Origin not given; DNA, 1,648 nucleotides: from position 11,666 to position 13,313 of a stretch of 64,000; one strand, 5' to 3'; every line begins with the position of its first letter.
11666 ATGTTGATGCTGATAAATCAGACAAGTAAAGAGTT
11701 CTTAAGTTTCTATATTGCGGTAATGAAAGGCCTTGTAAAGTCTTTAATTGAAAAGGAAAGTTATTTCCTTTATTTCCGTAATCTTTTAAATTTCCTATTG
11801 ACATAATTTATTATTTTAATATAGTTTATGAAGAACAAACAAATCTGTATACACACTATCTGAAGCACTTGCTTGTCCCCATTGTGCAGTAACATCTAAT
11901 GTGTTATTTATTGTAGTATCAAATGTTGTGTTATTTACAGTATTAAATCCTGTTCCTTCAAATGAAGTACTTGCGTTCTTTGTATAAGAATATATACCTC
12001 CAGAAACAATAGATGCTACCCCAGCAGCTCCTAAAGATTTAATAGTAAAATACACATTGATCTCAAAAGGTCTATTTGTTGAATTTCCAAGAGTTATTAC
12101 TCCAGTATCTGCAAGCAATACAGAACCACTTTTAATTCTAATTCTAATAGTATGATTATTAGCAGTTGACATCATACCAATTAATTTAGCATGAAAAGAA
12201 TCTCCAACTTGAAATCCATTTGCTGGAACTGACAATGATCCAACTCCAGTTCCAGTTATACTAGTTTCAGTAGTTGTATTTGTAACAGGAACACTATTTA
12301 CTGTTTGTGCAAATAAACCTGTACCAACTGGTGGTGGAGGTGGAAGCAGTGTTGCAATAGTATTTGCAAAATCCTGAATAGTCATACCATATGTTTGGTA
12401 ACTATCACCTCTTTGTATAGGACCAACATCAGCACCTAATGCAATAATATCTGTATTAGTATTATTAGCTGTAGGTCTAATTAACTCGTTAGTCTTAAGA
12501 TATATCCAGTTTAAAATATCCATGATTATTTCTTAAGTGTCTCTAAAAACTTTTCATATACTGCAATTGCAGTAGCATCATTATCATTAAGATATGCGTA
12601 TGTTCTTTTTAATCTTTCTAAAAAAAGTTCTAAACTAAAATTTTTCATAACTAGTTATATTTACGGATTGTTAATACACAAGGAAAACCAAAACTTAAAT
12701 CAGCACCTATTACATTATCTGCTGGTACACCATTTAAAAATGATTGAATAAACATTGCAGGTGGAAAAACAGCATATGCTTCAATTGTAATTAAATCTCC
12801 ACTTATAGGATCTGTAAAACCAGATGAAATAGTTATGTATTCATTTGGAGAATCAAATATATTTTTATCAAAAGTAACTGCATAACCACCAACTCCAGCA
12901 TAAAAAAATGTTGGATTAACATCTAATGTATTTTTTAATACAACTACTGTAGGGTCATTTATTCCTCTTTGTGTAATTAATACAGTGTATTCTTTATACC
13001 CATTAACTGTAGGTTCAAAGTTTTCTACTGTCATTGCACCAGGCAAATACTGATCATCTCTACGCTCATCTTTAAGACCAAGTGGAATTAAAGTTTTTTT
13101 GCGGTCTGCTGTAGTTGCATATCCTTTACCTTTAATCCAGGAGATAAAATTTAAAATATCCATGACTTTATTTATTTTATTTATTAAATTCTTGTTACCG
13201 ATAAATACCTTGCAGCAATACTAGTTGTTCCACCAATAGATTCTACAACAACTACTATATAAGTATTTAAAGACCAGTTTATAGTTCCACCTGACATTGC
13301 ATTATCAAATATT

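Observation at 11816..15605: Cassette of four fibre genes sharing one N-terminal anchor module with unrelated C-termini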

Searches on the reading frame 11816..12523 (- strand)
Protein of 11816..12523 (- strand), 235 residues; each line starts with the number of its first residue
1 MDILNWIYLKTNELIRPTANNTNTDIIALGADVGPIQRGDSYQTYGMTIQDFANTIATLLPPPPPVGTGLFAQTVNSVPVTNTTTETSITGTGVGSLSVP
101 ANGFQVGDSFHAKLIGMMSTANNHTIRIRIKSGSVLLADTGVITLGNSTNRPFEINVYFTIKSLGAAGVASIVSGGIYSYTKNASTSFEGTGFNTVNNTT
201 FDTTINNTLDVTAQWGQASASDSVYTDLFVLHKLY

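Call 5: search_protein_families(library=pfam, proteins=[window:11816-12523:-], max_evalue=0.01)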
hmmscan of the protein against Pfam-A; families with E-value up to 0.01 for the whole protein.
window:11816-12523:- (235 aa): 0 families

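Call 7: search_protein_families(library=phrogs, proteins=[window:11816-12523:-], max_evalue=0.01)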
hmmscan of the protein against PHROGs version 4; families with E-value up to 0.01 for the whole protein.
window:11816-12523:- (235 aa): 0 families

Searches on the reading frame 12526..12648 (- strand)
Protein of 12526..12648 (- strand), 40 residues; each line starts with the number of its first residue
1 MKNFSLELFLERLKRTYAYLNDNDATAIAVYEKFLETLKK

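Call 5: search_protein_families(library=pfam, proteins=[window:12526-12648:-], max_evalue=0.01)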
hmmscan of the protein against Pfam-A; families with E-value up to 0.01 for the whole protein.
window:12526-12648:- (40 aa): 0 families

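Call 7: search_protein_families(library=phrogs, proteins=[window:12526-12648:-], max_evalue=0.01)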
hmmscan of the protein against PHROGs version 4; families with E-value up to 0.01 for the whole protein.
window:12526-12648:- (40 aa): 1 family
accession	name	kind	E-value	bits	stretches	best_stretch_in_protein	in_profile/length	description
phrog_20382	-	unknown function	0.0014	19.6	0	5-23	45-63/64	-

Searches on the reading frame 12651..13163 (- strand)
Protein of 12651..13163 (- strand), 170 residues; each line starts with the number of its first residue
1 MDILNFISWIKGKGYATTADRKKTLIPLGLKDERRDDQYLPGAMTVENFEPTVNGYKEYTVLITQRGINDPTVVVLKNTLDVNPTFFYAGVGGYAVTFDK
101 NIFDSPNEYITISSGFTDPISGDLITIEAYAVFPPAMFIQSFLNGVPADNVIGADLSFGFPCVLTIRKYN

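Call 5: search_protein_families(library=pfam, proteins=[window:12651-13163:-], max_evalue=0.01)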
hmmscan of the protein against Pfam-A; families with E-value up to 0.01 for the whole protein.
window:12651-13163:- (170 aa): 0 families

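Call 7: search_protein_families(library=phrogs, proteins=[window:12651-13163:-], max_evalue=0.01)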
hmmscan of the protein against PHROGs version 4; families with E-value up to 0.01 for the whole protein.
window:12651-13163:- (170 aa): 0 families

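Call 39: search_solved_structures(query=A5, max_evalue=1)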
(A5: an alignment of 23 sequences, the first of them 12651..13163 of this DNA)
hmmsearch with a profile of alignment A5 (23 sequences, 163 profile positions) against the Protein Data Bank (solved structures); distinct sequences matched with E-value up to 1: 0.

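Call 45: predict_structure(alignment_id=A5)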
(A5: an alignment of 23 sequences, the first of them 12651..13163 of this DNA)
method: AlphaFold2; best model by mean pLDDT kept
length: 170 residues; sequences in the alignment: 23
mean_pLDDT: 84.1   pTM: 0.64
mean pLDDT of the five models: 84.1, 82.5, 81.6, 81.1, 78.9
residues with pLDDT >= 90: 69; 70-90: 77; 50-70: 24; < 50: 0
segments of 3 or more residues with pLDDT < 50: none
pLDDT, mean of each block of 10 residues (from residue 1): 66 70 80 88 79 81 90 93 95 95 83 83 90 93 92 66 86
secondary structure, 60 per line:
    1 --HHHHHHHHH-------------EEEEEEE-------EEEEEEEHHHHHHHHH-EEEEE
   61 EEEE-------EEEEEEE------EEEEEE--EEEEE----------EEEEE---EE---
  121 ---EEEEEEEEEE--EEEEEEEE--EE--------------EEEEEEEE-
elements in order: H3-11 E25-31 E39-45 H46-54 E56-64 E72-78 E85-90 E93-97 E108-112 E124-133 E136-143 E162-169
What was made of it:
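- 12651..13163 (-): 170-aa protein: type-1 N-module (13005-13163) plus a small beta-sandwich tip domain (12654-12998). AF2 pLDDT 84 (call 45).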

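Call 49: fold_search(model_id=the predicted structure, library=pdb)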
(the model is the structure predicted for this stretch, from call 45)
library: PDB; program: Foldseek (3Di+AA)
matches with E <= 10: 97; with E <= 0.001: 0
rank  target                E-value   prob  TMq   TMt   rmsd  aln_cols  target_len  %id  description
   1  1ajk_A                6.9e-02  0.11  0.16  0.14  19.6       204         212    9  CIRCULARLY PERMUTED (1-3,1-4)-BETA-D-GLUCAN 4-GLUCANOHYDROLASE CPA16M-84 (released 1998-05-06)
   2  1ajk_B                7.7e-02  0.06  0.13  0.12  18.2       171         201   10  CIRCULARLY PERMUTED (1-3,1-4)-BETA-D-GLUCAN 4-GLUCANOHYDROLASE CPA16M-84 (released 1998-05-06)
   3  4h69_D                1.4e-01  0.10  0.14  0.14  14.5       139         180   14  Crystal Structure of the Allene Oxide Cyclase 2 from Physcomitrella patens complexed with substrate analog (released 2012-10-17)
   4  7k5j_K                3.9e-01  0.18  0.19  0.05   8.4       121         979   12  Structure of an E1-E2-ubiquitin thioester mimetic (released 2021-04-28)
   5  4pa0_B                6.7e-01  0.03  0.13  0.04  17.0       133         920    8  Omecamtiv Mercarbil binding site on the Human Beta-Cardiac Myosin Motor Domain (released 2015-07-08)
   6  9lux_A                7.1e-01  0.04  0.15  0.11  15.4       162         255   10  Single-chain Fv antibody of G2 fused with antigen peptide from chicken prion protein (released 2025-06-11)
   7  4q56_A                7.4e-01  0.18  0.26  0.38  12.0       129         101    8  Structure of Helix aspersa agglutinin with natural glycosylation and N-acetyl-alpha-D-galactosamine (GalNAc) (released 2015-10-14)
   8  4b9c                  8.8e-01  0.05  0.16  0.18  13.6       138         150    5  Biomass sensoring modules from putative Rsgi-like proteins of Clostridium thermocellum resemble family 3 carbohydrate-bi (released 2013-09-11)
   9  2ce6                  9.2e-01  0.20  0.28  0.42   9.4       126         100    9  Structure of Helix Pomatia agglutinin with no ligands (released 2006-05-15)
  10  2cgy_A                1.1e+00  0.12  0.25  0.36   9.6       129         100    8  STRUCTURE OF HELIX POMATIA AGGLUTININ WITH FORSMANN ANTIGEN (released 2007-03-13)
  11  2ccv                  1.2e+00  0.18  0.27  0.40  11.4       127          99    7  Structure of Helix Pomatia agglutinin with zinc and N-acetyl-alpha-D- galactoseamine (GalNAc) (released 2006-05-15)
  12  9a69_B                1.4e+00  0.04  0.14  0.05  15.5       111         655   11  Integrative model of MCPB-MCPC by crosslinking MS and deep learning (released 2024-09-18)
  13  2w27_A                1.6e+00  0.04  0.15  0.08  17.8       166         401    8  CRYSTAL STRUCTURE OF THE BACILLUS SUBTILIS YKUI PROTEIN, WITH AN EAL DOMAIN, IN COMPLEX WITH SUBSTRATE C-DI-GMP AND CA (released 2009-02-24)
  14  6bt9_B                1.9e+00  0.02  0.13  0.06  18.7       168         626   12  Chitinase ChiA74 from Bacillus thuringiensis (released 2019-03-06)
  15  7k5j_C                2.1e+00  0.08  0.21  0.06  12.0       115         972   14  Structure of an E1-E2-ubiquitin thioester mimetic (released 2021-04-28)
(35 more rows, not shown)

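Call 53: fold_search(model_id=the predicted structure, library=viral)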
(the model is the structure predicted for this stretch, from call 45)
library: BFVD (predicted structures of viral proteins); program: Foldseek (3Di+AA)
matches with E <= 10: 739; with E <= 0.001: 20
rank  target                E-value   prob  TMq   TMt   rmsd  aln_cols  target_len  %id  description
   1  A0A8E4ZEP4            6.0e-09  1.00  0.52  0.14   3.2       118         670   25  Tail fiber protein [Olleya phage Harreka_1]
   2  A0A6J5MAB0            1.2e-08  1.00  0.53  0.59  11.5       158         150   17  Uncharacterized protein [uncultured Caudovirales phage]
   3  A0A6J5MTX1            2.1e-08  1.00  0.54  0.61  10.3       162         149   18  Uncharacterized protein [uncultured Caudovirales phage]
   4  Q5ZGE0                1.9e-07  1.00  0.56  0.64   4.6       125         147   18  (no name in the UniProt tables at hand)
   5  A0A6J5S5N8            4.3e-07  1.00  0.54  0.10   1.4       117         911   24  Uncharacterized protein [uncultured Caudovirales phage]
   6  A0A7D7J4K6            6.0e-07  1.00  0.53  0.37   2.5       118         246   20  (no name in the UniProt tables at hand)
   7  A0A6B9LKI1            8.7e-07  1.00  0.53  0.16   8.8       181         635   18  Structural protein [Flavobacterium phage vB_FspM_lotta8-1]
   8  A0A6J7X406            4.0e-06  1.00  0.54  0.11   2.1       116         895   19  Uncharacterized protein [uncultured Caudovirales phage]
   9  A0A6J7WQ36            2.5e-05  1.00  0.47  0.53  11.8       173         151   15  Uncharacterized protein [uncultured Caudovirales phage]
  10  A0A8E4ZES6            3.1e-05  1.00  0.49  0.46   3.6       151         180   16  Uncharacterized protein [Polaribacter phage Danklef_1]
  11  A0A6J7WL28            6.3e-05  1.00  0.55  0.45  11.1       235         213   13  Uncharacterized protein [uncultured Caudovirales phage]
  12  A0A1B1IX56            1.8e-04  1.00  0.44  0.54   8.6       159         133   14  (no name in the UniProt tables at hand)
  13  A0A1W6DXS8            2.3e-04  1.00  0.45  0.11   7.9       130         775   18  Putative tail fiber protein [Aeromonas phage phiA8-29]
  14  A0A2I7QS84            3.2e-04  1.00  0.42  0.52   4.3       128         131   16  (no name in the UniProt tables at hand)
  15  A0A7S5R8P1            3.9e-04  1.00  0.39  0.30  10.5       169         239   11  (no name in the UniProt tables at hand)
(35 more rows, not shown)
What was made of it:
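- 12651..13163 (-): The C-domain matches predicted tail-fibre proteins of Olleya, Flavobacterium and cyanophages in BFVD (E 6e-9 to 1e-3, call 53).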
